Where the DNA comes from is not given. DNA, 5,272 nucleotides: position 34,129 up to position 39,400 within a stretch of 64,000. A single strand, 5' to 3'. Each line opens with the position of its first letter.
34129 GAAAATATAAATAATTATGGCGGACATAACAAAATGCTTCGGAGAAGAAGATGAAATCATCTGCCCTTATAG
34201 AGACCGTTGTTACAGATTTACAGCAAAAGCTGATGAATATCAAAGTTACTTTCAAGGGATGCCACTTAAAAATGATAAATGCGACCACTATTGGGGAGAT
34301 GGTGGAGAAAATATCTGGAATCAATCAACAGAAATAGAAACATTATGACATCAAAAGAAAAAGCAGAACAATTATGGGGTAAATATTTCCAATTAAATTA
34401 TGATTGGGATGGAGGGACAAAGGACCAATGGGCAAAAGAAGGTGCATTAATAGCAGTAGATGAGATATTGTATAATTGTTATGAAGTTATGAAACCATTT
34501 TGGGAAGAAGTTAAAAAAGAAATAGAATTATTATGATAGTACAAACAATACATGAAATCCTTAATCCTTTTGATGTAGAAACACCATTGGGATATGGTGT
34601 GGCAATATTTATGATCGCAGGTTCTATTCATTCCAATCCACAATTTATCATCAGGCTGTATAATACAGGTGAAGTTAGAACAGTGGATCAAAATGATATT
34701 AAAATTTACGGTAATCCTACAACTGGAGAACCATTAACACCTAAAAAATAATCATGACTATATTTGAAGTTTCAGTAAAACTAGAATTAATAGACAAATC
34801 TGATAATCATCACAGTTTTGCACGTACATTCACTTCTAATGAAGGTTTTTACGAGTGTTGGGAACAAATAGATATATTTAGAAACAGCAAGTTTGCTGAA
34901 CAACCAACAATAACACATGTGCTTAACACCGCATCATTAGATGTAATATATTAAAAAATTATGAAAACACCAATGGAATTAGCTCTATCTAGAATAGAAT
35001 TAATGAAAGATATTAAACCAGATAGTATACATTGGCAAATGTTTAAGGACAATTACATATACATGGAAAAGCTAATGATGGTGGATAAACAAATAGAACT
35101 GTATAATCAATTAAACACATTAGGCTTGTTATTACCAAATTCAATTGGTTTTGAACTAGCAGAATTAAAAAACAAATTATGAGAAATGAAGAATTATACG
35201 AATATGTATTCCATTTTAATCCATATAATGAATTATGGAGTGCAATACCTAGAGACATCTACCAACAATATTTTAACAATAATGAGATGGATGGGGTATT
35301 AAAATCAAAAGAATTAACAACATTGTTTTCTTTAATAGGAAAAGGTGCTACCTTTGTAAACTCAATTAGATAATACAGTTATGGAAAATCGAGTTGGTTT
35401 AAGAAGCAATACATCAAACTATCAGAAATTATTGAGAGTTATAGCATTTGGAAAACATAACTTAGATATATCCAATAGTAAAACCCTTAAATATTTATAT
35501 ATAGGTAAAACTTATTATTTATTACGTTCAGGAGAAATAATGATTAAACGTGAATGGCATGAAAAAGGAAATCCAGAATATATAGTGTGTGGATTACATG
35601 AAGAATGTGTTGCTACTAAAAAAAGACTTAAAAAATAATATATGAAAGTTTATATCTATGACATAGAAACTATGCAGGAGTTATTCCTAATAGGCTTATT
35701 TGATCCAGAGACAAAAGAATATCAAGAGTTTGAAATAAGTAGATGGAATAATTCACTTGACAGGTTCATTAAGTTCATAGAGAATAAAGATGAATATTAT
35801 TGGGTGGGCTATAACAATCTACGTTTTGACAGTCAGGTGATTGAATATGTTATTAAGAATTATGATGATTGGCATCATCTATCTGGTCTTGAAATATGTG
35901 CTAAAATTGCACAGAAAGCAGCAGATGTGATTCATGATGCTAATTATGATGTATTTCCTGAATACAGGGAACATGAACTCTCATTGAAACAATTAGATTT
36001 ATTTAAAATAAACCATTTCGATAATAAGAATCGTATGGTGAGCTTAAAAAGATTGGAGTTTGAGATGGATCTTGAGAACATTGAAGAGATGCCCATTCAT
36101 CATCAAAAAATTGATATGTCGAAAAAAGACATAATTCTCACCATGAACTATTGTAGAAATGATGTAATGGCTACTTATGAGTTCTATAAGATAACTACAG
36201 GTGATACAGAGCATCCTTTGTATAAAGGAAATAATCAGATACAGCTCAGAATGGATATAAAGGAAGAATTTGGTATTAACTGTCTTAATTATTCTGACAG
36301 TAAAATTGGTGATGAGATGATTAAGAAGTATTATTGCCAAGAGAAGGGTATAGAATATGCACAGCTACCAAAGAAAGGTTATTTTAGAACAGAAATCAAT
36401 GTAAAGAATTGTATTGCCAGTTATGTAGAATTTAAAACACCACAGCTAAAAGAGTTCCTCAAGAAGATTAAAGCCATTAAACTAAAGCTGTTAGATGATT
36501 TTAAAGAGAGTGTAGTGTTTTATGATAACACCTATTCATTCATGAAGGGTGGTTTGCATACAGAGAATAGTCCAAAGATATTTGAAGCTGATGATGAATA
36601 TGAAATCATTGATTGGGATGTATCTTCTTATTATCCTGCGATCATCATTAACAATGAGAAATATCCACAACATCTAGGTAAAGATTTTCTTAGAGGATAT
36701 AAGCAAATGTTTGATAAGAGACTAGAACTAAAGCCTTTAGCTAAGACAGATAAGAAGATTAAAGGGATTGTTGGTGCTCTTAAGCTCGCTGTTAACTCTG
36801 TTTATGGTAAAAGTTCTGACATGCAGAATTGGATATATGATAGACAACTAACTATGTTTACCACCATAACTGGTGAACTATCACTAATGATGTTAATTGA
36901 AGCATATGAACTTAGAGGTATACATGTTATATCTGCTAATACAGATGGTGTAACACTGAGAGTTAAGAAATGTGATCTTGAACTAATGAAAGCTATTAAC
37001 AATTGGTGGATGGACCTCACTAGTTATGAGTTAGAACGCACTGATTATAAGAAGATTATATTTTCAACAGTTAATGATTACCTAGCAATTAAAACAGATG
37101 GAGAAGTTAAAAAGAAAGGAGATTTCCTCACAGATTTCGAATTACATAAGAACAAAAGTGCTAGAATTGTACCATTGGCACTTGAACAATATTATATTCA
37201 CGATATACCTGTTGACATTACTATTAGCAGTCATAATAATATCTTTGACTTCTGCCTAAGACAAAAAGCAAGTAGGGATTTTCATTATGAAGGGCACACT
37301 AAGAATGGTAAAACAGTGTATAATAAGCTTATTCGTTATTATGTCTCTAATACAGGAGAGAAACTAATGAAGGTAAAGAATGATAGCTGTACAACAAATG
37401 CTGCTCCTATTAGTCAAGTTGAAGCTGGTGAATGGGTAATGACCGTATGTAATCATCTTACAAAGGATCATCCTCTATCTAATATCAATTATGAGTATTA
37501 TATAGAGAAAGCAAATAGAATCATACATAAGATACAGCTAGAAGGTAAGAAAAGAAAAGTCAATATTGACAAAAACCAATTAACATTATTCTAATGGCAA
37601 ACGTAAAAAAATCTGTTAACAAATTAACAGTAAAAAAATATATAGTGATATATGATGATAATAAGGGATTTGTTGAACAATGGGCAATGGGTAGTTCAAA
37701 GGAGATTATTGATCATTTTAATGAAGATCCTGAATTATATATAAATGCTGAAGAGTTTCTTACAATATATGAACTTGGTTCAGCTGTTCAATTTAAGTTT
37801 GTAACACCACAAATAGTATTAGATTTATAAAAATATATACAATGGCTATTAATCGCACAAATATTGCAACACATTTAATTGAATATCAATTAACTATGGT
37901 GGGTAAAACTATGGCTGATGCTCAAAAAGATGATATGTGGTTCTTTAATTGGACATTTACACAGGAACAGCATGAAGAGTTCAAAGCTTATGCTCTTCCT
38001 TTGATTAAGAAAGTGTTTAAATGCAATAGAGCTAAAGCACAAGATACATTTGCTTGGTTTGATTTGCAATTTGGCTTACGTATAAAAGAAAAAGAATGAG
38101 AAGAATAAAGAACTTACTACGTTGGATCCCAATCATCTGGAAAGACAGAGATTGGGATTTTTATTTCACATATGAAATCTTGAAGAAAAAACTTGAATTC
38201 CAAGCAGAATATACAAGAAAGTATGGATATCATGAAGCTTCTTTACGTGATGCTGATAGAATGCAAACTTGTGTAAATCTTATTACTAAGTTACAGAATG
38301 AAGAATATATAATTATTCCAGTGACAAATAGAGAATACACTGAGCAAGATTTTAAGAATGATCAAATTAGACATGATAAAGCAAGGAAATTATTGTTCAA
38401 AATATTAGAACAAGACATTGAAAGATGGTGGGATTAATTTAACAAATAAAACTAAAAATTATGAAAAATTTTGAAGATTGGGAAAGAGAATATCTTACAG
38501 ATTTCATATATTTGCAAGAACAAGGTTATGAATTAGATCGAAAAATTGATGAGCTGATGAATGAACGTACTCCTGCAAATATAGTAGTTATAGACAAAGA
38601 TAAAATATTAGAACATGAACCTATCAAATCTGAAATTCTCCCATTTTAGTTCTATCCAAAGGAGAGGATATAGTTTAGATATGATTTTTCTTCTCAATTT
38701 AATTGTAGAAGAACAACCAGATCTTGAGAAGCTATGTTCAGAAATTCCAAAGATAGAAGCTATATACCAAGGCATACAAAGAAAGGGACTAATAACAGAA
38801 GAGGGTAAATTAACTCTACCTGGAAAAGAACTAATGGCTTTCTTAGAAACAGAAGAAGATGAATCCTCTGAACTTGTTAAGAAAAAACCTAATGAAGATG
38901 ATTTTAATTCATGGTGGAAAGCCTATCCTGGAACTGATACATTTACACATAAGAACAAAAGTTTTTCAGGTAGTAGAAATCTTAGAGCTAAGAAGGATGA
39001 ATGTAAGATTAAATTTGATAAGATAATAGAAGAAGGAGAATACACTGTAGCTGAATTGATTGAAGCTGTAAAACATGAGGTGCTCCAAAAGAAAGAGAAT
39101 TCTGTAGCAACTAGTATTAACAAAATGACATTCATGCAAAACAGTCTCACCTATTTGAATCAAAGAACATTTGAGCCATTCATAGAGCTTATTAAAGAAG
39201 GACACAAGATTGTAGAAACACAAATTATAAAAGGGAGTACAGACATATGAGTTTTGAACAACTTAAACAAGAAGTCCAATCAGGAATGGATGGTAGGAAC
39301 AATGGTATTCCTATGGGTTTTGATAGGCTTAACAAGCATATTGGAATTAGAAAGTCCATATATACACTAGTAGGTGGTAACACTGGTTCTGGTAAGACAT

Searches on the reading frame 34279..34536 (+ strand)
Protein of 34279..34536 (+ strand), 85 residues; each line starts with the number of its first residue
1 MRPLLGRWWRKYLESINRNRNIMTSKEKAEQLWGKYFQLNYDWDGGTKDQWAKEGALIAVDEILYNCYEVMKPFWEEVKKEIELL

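Call 11: search_protein_families(library=phrogs, proteins=[window:34279-34536:+], max_evalue=0.01)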
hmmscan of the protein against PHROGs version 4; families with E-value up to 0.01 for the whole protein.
window:34279-34536:+ (85 aa): 1 family
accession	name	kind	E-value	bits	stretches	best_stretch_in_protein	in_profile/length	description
phrog_21441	-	unknown function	3.9e-07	31.4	1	23-83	1-73/75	-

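Call 68: search_protein_families(library=pfam, proteins=[window:34279-34536:+], max_evalue=0.1)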
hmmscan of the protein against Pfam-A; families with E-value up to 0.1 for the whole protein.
window:34279-34536:+ (85 aa): 1 family
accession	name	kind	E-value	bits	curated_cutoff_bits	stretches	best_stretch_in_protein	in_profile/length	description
PF07934.18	OGG_N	-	0.093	13.4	23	0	24-56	61-92/115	8-oxoguanine DNA glycosylase, N-terminal domain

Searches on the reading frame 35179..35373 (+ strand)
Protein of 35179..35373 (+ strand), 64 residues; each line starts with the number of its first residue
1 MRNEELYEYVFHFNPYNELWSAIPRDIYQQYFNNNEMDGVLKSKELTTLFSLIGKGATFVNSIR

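Call 68: search_protein_families(library=pfam, proteins=[window:35179-35373:+], max_evalue=0.1)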
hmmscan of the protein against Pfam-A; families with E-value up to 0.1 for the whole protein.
window:35179-35373:+ (64 aa): 1 family
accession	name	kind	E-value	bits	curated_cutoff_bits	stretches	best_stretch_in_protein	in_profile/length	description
PF08814.16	XisH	-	0.07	13.8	25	1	12-48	87-123/134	XisH protein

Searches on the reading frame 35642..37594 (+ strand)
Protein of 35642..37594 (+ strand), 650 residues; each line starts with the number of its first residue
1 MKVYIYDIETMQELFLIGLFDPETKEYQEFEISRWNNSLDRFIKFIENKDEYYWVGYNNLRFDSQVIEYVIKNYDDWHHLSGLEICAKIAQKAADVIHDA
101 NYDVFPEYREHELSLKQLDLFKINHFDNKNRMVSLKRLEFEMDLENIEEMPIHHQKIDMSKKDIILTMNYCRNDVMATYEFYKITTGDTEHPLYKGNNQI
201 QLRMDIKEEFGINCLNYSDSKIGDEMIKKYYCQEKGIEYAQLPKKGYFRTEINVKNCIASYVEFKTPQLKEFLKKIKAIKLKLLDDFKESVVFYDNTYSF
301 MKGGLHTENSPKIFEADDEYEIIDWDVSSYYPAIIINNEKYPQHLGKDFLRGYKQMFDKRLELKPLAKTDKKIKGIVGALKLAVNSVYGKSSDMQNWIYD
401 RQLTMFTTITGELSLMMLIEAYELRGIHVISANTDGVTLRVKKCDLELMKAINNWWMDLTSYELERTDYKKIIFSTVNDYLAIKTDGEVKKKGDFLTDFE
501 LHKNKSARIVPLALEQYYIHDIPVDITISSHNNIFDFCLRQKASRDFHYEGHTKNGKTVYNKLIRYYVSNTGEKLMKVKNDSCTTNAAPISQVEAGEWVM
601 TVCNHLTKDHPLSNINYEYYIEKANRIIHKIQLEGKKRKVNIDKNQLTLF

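Call 11: search_protein_families(library=phrogs, proteins=[window:35642-37594:+], max_evalue=0.01)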
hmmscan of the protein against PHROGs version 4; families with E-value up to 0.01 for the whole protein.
window:35642-37594:+ (650 aa): 3 families
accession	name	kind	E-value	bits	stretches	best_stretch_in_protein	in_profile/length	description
phrog_1252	-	DNA, RNA and nucleotide metabolism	1.3e-140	471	1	2-639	53-659/663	DNA polymerase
phrog_18505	-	DNA, RNA and nucleotide metabolism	4.5e-44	152.1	1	372-570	32-238/349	DNA polymerase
phrog_15833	-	DNA, RNA and nucleotide metabolism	2.9e-15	57.5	2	490-578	7-101/192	DNA polymerase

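Call 12: search_dna_similar(query=window:35642-37594:+, collection=phages, mode=protein, max_rows=25)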
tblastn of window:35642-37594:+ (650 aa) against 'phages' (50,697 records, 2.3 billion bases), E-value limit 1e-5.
Records with a match: 862; places in all: 865; records where one place covers at least 80% of the query: 464.
Best place of each record, by identity: <60% 862.
By first word of the organism name: Rheinheimera 115; Pseudomonas 98; Vibrio 90; Klebsiella 77; Escherichia 56; uncultured 41; Enterococcus 39; Leuconostoc 39; Rhodobacter 30; Flavobacterium 29; and 58 more.
By host as written in the record: - 124; Rheinheimera sp. BAL341 115; Klebsiella pneumoniae 46; Pseudomonas aeruginosa 31; Rhodobacter capsulatus YW1 30; Escherichia coli 23; Stenotrophomonas maltophilia 14; Flavobacterium psychrophilum 950106-1/1 12; and 236 more.
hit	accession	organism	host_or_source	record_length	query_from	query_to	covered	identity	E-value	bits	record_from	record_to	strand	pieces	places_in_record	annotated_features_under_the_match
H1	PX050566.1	Acinetobacter phage vB_AciJM_313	Acinetobacter johnsonii CEMTC 8123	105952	6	632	92%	33.3%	2e-45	291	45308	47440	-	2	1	DNA polymerase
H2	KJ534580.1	Nitrincola phage 1M3-16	Nitrincola sp. M3-16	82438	2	632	93%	32.4%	8e-42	284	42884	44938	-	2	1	putative DNA polymerase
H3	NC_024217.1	Nitrincola phage 1M3-16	Nitrincola sp. M3-16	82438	2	632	93%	32.4%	8e-42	284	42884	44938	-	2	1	DNA polymerase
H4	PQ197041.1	Morganella phage Henu15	Morganella morganii JX1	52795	3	632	97%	30.9%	5e-69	250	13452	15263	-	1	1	putative DNA polymerase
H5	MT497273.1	Rheinheimera phage vB_RspM_barba_12-9G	Rheinheimera sp. BAL341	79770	4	645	96%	31.3%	2e-45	281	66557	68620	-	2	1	DNA polymerase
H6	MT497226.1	Rheinheimera phage vB_RspM_barba_10-8B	Rheinheimera sp. BAL341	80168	4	645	96%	31.3%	2e-45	281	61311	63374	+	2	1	DNA polymerase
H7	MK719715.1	Rheinheimera phage vB_RspM_Barba9A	Rheinheimera sp. BAL341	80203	4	645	96%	31.3%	2e-45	281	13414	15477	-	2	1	DNA polymerase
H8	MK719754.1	Rheinheimera phage vB_RspM_Barba35A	Rheinheimera sp. BAL341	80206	4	645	96%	31.3%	2e-45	281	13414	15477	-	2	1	DNA polymerase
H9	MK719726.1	Rheinheimera phage vB_RspM_Barba16S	Rheinheimera sp. BAL341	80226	4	645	96%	31.3%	2e-45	281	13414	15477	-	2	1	DNA polymerase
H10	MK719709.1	Rheinheimera phage vB_RspM_Barba5A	Rheinheimera sp. BAL341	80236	4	645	96%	31.3%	2e-45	281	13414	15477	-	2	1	DNA polymerase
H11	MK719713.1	Rheinheimera phage vB_RspM_Barba8A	Rheinheimera sp. BAL341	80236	4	645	96%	31.3%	2e-45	281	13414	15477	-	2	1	DNA polymerase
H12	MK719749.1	Rheinheimera phage vB_RspM_Barba30A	Rheinheimera sp. BAL341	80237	4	645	96%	31.3%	2e-45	281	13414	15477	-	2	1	DNA polymerase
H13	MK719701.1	Rheinheimera phage vB_RspM_Barba1A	Rheinheimera sp. BAL341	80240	4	645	96%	31.3%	2e-45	281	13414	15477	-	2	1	DNA polymerase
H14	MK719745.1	Rheinheimera phage vB_RspM_Barba28A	Rheinheimera sp. BAL341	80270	4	645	96%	31.3%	2e-45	281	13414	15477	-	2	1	DNA polymerase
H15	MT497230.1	Rheinheimera phage vB_RspM_barba_10-9C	Rheinheimera sp. BAL341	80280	4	645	96%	31.3%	2e-45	281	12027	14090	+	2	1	DNA polymerase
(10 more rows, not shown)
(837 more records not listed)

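Call 15: find_related_loci(query=window:35642-37594:+, collection=viral_contigs, flank=8000)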
Query window:35642-37594:+ (650 aa) in viral_contigs; peptide patterns used: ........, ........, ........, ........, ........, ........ (x = any residue, [..] = any of these).
341 stretches matched a pattern; 322 encode a relative of the query (tblastn E <= 1e-3); the best 80 are kept; 80 distinct loci.
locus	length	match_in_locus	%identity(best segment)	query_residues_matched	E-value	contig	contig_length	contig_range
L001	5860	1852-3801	100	1-650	0e+0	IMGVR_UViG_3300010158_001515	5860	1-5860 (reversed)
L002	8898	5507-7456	99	1-650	0e+0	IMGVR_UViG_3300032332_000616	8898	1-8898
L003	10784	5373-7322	85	1-650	0e+0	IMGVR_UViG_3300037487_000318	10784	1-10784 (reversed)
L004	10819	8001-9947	76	1-650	0e+0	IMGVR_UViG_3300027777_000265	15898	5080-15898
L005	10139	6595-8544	75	1-650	0e+0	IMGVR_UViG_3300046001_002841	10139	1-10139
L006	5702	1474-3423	75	1-650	0e+0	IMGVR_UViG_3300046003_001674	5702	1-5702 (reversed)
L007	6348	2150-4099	75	1-650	0e+0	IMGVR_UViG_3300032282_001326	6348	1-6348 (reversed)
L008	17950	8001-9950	77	1-650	0e+0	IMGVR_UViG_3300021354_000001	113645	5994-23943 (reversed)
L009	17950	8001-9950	75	1-650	0e+0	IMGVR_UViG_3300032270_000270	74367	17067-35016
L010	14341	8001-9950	75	1-650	0e+0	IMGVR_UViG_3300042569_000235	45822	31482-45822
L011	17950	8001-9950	74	1-650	0e+0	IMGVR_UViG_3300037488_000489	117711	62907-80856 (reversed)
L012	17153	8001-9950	75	1-650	0e+0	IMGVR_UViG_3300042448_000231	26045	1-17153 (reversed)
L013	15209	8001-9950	76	1-650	0e+0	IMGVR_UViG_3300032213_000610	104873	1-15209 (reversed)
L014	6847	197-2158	76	1-650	0e+0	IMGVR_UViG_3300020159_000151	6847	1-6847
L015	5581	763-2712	75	1-650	0e+0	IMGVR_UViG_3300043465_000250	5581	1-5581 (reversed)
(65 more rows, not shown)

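Call 33: search_protein_families(library=pfam, proteins=[L002:2958-3527:+, L002:3530-3742:+, L003:2077-2808:+, L003:3003-3209:+, L003:3206-3604:+], max_evalue=0.01)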
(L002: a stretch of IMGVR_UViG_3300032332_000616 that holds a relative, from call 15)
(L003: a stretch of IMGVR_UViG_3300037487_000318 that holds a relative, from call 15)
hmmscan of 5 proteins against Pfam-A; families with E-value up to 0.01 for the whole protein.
L002:2958-3527:+ (189 aa): 8 families
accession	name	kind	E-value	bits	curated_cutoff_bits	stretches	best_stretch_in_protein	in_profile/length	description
PF01381.28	HTH_3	-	1.7e-13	50.8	23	1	132-184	1-53/55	Helix-turn-helix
PF12844.13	HTH_19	-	5.5e-08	33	30.2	1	131-187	3-59/64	Helix-turn-helix domain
PF13560.12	HTH_31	-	4.7e-07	30.5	27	1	131-180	5-55/64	Helix-turn-helix domain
PF13443.12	HTH_26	-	0.0011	19.6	22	1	137-183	7-54/63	Cro/C1-type HTH DNA-binding domain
PF13744.12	HTH_37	-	0.0022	18.2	27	1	131-179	22-68/80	Helix-turn-helix domain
PF13545.12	HTH_Crp_2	-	0.0025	18.2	27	0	137-158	19-40/70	Crp-like helix-turn-helix domain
PF18052.6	Rx_N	-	0.0043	17.6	27.7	0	35-71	48-83/93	Rx N-terminal domain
PF15731.11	MqsA_antitoxin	-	0.0086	16.6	30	0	106-179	51-120/131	Antitoxin component of bacterial toxin-antitoxin system, MqsA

L002:3530-3742:+ (70 aa): 0 families

L003:2077-2808:+ (243 aa): 0 families

L003:3003-3209:+ (68 aa): 0 families

L003:3206-3604:+ (132 aa): 1 family
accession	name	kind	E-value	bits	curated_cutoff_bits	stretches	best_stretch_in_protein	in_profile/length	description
PF21629.2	Bleomycin_resist_prot_dom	-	0.0095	16.7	27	0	62-88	11-37/63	Bleomycin resistance protein domain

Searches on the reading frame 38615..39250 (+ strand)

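Call 36: search_protein_families(library=pfam, proteins=[window:38615-39250:+], max_evalue=0.001)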
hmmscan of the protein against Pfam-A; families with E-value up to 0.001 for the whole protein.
window:38615-39250:+ (211 aa): 1 family
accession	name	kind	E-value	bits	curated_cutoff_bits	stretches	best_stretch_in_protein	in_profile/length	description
PF24409.1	wHTH-PRTase_assc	-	0.00062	20.2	27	0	43-91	24-72/83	wHTH-PRTase associated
